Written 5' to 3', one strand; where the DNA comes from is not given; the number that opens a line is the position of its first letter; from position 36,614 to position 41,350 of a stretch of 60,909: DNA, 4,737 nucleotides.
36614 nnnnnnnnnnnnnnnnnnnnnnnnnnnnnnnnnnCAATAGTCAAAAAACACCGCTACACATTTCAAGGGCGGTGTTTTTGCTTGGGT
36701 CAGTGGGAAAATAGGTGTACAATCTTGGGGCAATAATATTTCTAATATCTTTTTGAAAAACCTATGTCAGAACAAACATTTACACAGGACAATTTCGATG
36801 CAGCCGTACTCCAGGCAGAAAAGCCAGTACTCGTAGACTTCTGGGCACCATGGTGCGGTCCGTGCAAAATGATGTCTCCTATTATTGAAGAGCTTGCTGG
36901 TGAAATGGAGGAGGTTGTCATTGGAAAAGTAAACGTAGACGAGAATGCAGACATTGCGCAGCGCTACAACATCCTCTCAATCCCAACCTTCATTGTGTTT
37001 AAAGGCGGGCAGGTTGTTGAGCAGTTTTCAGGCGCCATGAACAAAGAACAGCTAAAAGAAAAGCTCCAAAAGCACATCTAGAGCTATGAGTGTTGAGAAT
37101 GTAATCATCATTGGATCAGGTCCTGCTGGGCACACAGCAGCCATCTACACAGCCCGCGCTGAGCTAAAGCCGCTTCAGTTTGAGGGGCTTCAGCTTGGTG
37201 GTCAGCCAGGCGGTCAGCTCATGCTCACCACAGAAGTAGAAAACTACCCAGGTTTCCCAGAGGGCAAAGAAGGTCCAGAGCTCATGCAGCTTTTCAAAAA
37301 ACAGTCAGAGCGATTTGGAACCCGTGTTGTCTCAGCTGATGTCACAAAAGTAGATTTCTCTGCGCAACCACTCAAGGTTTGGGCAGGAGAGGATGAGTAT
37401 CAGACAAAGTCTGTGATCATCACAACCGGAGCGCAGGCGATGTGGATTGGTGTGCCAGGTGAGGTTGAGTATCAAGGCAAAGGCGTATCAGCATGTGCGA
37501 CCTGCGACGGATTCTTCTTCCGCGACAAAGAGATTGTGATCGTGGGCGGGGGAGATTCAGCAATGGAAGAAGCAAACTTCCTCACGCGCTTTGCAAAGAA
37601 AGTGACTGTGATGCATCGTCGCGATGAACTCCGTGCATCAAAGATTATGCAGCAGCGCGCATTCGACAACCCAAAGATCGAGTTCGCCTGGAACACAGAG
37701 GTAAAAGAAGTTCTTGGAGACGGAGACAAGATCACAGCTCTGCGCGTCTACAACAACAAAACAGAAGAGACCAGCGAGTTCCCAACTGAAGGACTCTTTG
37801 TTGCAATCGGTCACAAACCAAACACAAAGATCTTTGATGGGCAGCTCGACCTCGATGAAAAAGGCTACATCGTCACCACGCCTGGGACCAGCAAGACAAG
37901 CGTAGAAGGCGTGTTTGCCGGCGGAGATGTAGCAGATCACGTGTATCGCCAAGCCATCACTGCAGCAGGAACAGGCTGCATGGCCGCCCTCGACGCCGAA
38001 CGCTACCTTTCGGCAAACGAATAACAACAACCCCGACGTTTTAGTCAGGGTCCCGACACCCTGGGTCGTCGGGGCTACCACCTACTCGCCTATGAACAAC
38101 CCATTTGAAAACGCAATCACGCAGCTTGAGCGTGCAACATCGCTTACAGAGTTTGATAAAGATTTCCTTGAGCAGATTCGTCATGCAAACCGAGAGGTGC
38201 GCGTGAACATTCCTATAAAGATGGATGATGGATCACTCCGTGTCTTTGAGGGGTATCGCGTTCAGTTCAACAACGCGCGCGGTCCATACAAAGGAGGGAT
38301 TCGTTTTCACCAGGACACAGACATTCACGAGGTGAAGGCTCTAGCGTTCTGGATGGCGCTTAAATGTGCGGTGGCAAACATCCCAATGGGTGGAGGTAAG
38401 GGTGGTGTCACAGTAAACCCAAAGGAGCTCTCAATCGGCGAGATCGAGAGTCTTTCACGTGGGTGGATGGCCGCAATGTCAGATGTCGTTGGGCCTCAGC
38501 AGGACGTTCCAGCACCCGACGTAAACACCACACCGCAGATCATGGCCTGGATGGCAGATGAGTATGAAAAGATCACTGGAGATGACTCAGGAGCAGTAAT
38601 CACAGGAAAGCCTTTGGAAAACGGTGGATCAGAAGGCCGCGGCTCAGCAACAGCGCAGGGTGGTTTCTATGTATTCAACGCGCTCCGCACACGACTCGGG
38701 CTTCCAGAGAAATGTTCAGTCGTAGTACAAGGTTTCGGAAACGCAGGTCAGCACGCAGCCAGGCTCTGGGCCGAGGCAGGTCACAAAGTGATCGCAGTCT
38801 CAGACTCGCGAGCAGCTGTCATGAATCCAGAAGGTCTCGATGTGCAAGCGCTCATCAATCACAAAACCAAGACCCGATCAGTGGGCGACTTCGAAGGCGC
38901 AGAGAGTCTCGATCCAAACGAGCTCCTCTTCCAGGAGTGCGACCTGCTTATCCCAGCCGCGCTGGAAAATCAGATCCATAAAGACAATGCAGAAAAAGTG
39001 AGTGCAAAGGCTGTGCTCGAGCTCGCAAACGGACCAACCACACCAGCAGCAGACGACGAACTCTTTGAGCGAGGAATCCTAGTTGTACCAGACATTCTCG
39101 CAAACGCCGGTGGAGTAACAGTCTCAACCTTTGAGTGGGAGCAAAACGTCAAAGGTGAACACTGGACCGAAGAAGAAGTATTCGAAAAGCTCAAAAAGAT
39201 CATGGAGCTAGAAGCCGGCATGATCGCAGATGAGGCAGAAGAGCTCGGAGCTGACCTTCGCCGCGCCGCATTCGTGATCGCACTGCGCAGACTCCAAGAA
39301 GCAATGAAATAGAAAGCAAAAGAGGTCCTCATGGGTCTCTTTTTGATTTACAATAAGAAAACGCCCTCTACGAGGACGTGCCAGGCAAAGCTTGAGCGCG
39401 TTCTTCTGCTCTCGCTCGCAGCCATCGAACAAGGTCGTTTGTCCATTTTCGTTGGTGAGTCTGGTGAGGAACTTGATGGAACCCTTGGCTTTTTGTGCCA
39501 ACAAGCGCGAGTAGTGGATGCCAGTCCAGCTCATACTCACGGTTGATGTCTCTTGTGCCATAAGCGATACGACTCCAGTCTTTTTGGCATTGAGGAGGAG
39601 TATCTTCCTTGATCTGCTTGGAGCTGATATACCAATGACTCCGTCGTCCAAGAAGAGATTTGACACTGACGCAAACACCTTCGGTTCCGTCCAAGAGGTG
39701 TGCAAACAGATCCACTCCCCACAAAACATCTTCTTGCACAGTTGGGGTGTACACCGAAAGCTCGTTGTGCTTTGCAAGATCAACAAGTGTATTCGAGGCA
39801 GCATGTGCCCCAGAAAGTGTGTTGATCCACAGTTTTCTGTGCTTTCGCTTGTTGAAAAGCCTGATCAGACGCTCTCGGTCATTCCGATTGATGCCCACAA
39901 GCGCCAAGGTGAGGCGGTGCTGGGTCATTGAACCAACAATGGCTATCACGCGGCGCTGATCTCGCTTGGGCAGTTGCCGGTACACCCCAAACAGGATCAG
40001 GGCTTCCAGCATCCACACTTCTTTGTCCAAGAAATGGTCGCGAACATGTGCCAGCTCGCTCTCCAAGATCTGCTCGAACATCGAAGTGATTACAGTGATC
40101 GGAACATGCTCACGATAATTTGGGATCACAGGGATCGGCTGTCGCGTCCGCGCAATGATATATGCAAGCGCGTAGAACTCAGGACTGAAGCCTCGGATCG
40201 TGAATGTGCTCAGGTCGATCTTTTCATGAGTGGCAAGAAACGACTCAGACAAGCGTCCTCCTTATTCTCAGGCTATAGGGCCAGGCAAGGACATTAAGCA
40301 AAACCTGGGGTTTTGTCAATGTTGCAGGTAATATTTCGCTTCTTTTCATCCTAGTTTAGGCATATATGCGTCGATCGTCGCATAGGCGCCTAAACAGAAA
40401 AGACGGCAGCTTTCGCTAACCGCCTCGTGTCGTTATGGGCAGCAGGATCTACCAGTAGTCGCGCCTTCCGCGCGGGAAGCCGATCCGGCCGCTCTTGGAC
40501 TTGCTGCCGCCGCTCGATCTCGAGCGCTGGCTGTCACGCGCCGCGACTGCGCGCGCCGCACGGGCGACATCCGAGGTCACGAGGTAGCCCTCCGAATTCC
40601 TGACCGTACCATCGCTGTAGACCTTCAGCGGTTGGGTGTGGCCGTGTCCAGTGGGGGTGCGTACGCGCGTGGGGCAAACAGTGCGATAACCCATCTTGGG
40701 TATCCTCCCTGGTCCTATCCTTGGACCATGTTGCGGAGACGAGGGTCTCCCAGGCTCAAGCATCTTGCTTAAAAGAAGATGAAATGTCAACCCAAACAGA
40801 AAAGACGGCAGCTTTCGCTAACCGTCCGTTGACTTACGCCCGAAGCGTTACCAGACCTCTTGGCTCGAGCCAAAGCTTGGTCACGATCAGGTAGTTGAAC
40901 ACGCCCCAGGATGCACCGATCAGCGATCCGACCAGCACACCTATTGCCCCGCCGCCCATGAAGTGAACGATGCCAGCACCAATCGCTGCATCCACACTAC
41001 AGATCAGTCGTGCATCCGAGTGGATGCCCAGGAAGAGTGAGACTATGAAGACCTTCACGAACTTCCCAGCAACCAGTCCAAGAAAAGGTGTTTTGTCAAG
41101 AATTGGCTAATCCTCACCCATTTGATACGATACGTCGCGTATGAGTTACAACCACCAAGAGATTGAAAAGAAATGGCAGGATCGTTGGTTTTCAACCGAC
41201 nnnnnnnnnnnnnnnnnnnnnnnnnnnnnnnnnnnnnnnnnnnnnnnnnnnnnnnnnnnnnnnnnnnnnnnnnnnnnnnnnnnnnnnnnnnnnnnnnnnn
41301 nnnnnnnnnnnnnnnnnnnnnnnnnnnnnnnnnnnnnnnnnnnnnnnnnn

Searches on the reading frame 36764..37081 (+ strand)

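Call 16: search_protein_families(library=pfam, proteins=[window:36764-37081:+], max_evalue=0.001)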
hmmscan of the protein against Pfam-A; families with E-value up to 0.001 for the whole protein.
window:36764-37081:+ (105 aa): 9 families
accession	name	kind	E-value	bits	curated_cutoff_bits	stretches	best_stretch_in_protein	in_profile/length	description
PF00085.26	Thioredoxin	-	6.2e-35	119.8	23.5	1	5-102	4-102/103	Thioredoxin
PF13098.12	Thioredoxin_2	-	8.8e-12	45.7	27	1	17-101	3-104/104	Thioredoxin-like domain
PF13905.12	Thioredoxin_8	-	1.7e-07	31.9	27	1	20-59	2-44/94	Thioredoxin-like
PF14595.12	Thioredoxin_9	-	3.3e-07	30.7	25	1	20-81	41-106/129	Thioredoxin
PF08534.16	Redoxin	-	1.1e-06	29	26.6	0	11-47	21-57/148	Redoxin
PF00578.27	AhpC-TSA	-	7.6e-05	23.1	26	1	16-80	23-89/124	AhpC/TSA family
PF05768.20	Glrx-like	-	0.00012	22.8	26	1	29-102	8-77/77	Glutaredoxin-like domain (DUF836)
PF07449.17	HyaE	-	0.00055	20.4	22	1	39-90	52-101/108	Hydrogenase-1 expression protein HyaE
PF13899.12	Thioredoxin_7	-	0.00076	20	27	0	15-37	13-35/83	Thioredoxin-like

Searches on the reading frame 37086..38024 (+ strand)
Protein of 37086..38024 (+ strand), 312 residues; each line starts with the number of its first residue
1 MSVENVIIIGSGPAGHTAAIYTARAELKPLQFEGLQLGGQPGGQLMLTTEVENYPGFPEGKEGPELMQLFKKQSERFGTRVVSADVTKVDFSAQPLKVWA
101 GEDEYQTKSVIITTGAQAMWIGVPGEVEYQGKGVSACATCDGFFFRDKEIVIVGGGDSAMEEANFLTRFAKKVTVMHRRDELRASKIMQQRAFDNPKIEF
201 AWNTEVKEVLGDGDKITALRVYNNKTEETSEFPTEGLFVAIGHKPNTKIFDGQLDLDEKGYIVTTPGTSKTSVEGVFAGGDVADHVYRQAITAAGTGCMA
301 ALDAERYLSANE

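Call 16: search_protein_families(library=pfam, proteins=[window:37086-38024:+], max_evalue=0.001)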
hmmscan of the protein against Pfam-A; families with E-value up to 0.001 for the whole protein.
window:37086-38024:+ (312 aa): 10 families
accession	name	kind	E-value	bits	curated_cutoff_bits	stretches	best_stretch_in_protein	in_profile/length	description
PF07992.20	Pyr_redox_2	-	2e-53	182.2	26.1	1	5-297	2-291/291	Pyridine nucleotide-disulphide oxidoreductase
PF13738.12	Pyr_redox_3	-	9.4e-22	78.1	30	1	83-280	101-305/305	Pyridine nucleotide-disulphide oxidoreductase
PF00070.33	Pyr_redox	-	4.1e-21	75.7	22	1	150-221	2-79/82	Pyridine nucleotide-disulphide oxidoreductase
PF03486.20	HI0933_like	-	1.4e-05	25.1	50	0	5-30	2-27/244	HI0933-like protein Rossmann domain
PF13434.12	Lys_Orn_oxgnase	-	7.2e-05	22.5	21.3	0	76-181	113-224/339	L-lysine 6-monooxygenase/L-ornithine 5-monooxygenase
PF01946.23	Thi4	-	8.5e-05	22.3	26.2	0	4-40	18-56/235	Thi4 family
PF12831.13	FAD_oxidored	-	0.00016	21.6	27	0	6-48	2-45/416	FAD dependent oxidoreductase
PF01494.25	FAD_binding_3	-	0.00025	20.8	22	0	5-20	3-18/349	FAD binding domain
PF01134.28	GIDA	-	0.0003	20.4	22.1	0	5-28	1-24/391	Glucose inhibited division protein A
PF00890.30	FAD_binding_2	-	0.00053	19.7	20.4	0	6-28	2-24/414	FAD binding domain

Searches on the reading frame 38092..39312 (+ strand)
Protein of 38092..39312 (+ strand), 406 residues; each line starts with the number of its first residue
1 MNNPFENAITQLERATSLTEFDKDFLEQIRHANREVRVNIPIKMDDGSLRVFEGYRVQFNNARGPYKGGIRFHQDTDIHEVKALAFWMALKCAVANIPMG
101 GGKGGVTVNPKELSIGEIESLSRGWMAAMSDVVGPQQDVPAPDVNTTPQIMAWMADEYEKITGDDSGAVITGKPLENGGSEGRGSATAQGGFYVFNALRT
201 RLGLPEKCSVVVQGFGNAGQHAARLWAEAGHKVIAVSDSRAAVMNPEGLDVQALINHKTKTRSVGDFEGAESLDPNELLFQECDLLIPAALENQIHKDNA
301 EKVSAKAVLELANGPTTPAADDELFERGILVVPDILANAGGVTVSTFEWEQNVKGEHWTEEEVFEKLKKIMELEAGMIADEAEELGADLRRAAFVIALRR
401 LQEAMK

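Call 16: search_protein_families(library=pfam, proteins=[window:38092-39312:+], max_evalue=0.001)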
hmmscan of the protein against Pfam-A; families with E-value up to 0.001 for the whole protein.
window:38092-39312:+ (406 aa): 2 families
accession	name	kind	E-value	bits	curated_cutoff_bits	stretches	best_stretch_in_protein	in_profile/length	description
PF00208.27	ELFV_dehydrog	-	6.9e-72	242.5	23.4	1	178-406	1-238/241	Glutamate/Leucine/Phenylalanine/Valine dehydrogenase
PF02812.23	ELFV_dehydrog_N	-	1.1e-54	184.1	25.3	1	33-160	2-129/129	Glu/Leu/Phe/Val dehydrogenase, dimerisation domain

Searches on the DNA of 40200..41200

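Call 58: search_rna_families(source=window, start=40200, end=41200, threshold=evalue, max_evalue=1)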
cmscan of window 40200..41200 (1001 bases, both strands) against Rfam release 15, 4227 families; matches with E-value up to 1: 1.
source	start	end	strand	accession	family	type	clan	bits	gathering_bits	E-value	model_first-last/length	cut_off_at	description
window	40512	40603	+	RF02828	Scr3920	Gene; sRNA;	-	19.9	88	0.29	1-125/125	no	Streptomyces RNA 3920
